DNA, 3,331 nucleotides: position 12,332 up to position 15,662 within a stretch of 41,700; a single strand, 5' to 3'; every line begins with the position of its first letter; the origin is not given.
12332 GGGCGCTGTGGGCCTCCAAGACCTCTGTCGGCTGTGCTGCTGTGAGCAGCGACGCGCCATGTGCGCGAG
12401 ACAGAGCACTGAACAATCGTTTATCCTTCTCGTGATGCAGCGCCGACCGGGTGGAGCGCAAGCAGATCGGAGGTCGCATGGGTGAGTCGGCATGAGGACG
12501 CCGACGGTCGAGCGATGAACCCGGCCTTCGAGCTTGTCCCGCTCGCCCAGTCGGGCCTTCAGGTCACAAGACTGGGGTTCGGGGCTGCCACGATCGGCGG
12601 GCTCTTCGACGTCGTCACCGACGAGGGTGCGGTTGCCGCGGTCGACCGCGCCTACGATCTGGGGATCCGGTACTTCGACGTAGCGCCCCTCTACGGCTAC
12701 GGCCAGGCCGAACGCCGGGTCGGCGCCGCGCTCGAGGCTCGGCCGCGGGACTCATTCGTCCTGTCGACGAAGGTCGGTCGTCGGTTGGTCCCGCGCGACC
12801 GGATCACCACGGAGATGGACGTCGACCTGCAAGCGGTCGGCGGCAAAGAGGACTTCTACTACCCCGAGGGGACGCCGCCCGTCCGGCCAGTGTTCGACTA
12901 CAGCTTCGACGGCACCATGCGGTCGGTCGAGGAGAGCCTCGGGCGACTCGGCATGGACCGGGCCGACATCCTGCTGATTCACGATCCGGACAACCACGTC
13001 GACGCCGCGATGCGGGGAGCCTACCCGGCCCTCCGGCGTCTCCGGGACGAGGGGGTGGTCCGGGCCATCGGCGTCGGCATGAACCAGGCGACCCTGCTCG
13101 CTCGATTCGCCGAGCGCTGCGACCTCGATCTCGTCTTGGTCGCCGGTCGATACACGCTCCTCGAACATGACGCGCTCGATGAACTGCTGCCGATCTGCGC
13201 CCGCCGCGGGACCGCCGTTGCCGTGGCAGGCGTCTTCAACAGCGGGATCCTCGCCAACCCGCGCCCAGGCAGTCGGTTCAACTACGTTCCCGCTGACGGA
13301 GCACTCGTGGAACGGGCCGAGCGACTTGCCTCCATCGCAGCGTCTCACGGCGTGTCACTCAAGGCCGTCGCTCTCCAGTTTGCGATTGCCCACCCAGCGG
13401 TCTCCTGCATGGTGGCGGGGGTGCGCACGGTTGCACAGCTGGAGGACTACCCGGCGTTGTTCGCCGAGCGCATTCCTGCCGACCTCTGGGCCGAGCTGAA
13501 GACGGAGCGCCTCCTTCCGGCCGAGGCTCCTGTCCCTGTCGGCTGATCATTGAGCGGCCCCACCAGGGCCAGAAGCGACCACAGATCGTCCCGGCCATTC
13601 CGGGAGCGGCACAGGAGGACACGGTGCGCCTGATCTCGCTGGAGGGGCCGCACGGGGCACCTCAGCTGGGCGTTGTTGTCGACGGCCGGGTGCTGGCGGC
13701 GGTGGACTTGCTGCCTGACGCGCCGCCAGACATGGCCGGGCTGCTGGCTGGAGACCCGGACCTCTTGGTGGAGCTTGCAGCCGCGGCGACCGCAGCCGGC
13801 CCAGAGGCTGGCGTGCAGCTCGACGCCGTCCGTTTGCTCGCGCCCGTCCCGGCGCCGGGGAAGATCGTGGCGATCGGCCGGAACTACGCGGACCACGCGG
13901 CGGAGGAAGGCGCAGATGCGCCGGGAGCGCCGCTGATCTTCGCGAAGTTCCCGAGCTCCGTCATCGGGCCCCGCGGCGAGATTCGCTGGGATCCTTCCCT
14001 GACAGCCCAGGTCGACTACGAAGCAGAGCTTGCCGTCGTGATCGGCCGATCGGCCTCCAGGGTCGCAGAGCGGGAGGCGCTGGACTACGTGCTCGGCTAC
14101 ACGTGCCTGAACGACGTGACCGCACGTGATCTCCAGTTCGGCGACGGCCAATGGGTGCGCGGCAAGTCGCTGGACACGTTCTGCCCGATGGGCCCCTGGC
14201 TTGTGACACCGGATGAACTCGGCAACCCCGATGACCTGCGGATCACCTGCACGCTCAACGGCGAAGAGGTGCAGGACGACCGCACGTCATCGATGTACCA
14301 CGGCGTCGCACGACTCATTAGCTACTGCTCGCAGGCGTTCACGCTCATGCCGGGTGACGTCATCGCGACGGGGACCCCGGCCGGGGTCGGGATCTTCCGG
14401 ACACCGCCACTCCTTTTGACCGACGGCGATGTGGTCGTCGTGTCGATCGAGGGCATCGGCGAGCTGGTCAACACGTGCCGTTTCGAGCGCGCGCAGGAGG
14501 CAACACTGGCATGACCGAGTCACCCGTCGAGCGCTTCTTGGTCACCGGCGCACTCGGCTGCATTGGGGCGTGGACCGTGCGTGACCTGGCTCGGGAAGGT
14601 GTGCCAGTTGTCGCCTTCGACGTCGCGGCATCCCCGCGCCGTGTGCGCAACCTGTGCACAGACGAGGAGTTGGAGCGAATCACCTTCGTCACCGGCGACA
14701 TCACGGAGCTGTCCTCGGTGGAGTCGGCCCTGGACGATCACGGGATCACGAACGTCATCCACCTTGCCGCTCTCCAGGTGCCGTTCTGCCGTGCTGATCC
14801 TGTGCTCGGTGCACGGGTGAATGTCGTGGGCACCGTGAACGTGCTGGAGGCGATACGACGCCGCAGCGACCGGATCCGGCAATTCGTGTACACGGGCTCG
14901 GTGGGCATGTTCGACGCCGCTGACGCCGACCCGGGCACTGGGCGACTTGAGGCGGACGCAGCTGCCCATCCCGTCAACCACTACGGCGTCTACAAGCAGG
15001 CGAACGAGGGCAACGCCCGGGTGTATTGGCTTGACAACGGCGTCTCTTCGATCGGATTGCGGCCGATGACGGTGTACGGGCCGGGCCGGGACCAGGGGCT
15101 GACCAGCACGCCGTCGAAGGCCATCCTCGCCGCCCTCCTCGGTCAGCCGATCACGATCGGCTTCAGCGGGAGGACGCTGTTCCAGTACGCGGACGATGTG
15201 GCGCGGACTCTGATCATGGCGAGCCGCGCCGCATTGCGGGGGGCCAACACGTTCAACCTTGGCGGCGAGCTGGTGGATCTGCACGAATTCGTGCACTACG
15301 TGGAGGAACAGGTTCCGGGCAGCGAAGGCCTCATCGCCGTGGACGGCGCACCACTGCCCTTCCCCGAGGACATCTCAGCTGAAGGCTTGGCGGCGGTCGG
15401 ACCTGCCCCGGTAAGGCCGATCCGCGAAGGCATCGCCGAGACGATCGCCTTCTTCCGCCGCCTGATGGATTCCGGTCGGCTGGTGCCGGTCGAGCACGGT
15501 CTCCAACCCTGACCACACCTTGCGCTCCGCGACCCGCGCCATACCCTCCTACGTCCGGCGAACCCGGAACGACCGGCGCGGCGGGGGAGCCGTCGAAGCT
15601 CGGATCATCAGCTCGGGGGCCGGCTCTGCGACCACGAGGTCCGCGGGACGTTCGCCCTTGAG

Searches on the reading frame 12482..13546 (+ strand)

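Call 14: search_protein_families(library=pfam, proteins=[window:12482-13546:+], max_evalue=0.001)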
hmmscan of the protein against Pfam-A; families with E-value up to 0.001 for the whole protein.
window:12482-13546:+ (354 aa): 1 family
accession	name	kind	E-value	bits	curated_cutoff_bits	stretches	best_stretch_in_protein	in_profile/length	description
PF00248.27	Aldo_ket_red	-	1.3e-48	166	24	1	30-340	1-287/291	Aldo/keto reductase family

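Call 68: search_protein_families(library=ncbifam, proteins=[window:12482-13546:+], max_evalue=0.00001)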
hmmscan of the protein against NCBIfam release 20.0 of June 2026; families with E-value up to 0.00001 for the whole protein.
window:12482-13546:+ (354 aa): 7 families
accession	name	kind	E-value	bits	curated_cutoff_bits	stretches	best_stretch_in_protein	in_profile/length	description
NF049922.1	MethglyxlRedYdjG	equivalog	6.4e-22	78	550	2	18-99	3-87/326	NADH-dependent methylglyoxal reductase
NF011432.0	PRK14863.1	equivalog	2.2e-13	50.4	244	1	150-325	93-263/292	bifunctional regulator KidO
TIGR01293.1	Kv_beta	subfamily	4.7e-12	45.6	365.4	1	21-98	6-83/319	voltage-dependent potassium channel subunit beta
NF007695.0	PRK10376.1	subfamily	3e-10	39.6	280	0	24-101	13-92/290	oxidoreductase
NF008377.0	PRK11172.1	equivalog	5.2e-09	35.7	327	0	139-201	69-131/267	2,5-didehydrogluconate reductase DkgB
NF008598.0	PRK11565.1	equivalog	8.3e-09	34.9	425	0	147-213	87-152/275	2,5-didehydrogluconate reductase DkgA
NF007388.0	PRK09912.1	subfamily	5.5e-06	25.5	448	0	23-104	20-104/346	L-glyceraldehyde 3-phosphate reductase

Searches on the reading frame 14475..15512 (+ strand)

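Call 14: search_protein_families(library=pfam, proteins=[window:14475-15512:+], max_evalue=0.001)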
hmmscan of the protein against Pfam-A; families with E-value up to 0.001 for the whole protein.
window:14475-15512:+ (345 aa): 8 families
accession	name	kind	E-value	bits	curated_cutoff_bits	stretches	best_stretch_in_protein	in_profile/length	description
PF01370.27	Epimerase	-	1.2e-36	126.8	20.9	1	22-263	2-240/240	NAD dependent epimerase/dehydratase family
PF16363.11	GDP_Man_Dehyd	-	5.2e-25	89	27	1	22-253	1-240/332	GDP-mannose 4,6 dehydratase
PF01073.25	3Beta_HSD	-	7.5e-18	65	22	1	22-253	1-232/280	3-beta hydroxysteroid dehydrogenase/isomerase family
PF02719.21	Polysacc_synt_2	-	1.2e-11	44.8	20.2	1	22-138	2-124/293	Polysaccharide biosynthesis protein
PF04321.23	RmlD_sub_bind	-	1.5e-08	34.5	27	1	20-179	2-134/287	RmlD substrate binding domain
PF00106.31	adh_short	-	2.6e-05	24.3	26.6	1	22-87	4-69/195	short chain dehydrogenase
PF13460.12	NAD_binding_10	-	0.00012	22.4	27.2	1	25-154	1-110/184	NAD(P)H-binding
PF08659.16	KR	-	0.00032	21.1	22.6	0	21-100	3-91/180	KR domain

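Call 68: search_protein_families(library=ncbifam, proteins=[window:14475-15512:+], max_evalue=0.00001)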
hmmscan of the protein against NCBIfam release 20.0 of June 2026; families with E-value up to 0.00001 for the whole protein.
window:14475-15512:+ (345 aa): 21 families
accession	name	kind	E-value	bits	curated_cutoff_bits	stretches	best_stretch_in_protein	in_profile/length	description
TIGR01179.1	galE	equivalog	8.9e-18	64.2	262.3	1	21-203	2-179/332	UDP-glucose 4-epimerase GalE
TIGR04180.1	EDH_00030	hypoth_equivalog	3.5e-16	59.1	475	1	22-263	2-238/297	NAD-dependent 4,6-dehydratase LegB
TIGR03466.1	HpnA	hypoth_equivalog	6.3e-16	58.2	367.65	1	21-279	3-245/327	hopanoid-associated sugar epimerase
TIGR01181.1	dTDP_gluc_dehyt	equivalog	3.7e-15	55.8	365.1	1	21-266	2-246/321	dTDP-glucose 4,6-dehydratase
NF043036.1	ErythonDh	equivalog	7e-15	55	325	1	21-207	3-187/321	D-erythronate dehydrogenase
NF011728.1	PRK15181.1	equivalog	4.6e-13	48.9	760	1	19-245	16-244/348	Vi polysaccharide biosynthesis UDP-N-acetylglucosaminuronic acid C-4 epimerase TviC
NF042422.1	oxyalk_red_OleD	equivalog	1.9e-11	43.9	580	1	20-209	2-177/329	2-alkyl-3-oxoalkanoate reductase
NF007956.0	PRK10675.1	subfamily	2.9e-11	43.1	394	1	20-172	2-151/338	UDP-glucose 4-epimerase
TIGR02622.1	CDP_4_6_dhtase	equivalog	9.7e-11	41.4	278.45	1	20-131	6-119/352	CDP-glucose 4,6-dehydratase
NF042423.1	oxyalk_red_Shew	equivalog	4.5e-10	39.1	580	1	17-204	7-178/331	2-alkyl-3-oxoalkanoate reductase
NF052578.1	StrlDmthSdmBMthl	equivalog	2e-08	34.4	600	1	22-280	4-245/328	sterol demethylase protein SdmB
NF005539.0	PRK07201.1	equivalog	4e-08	32.4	549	1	20-131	2-116/657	SDR family oxidoreductase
NF007582.0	PRK10217.1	equivalog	4.8e-08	32.5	698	1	19-265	2-254/355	dTDP-glucose 4,6-dehydratase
NF041293.1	G6PDh_Azf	equivalog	1.4e-07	31.2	400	1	21-196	5-178/252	NAD-dependent glucose-6-phosphate dehydrogenase Azf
TIGR03589.1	PseB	equivalog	7.7e-07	28.4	407.75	0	60-127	46-112/324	UDP-N-acetylglucosamine 4,6-dehydratase (inverting)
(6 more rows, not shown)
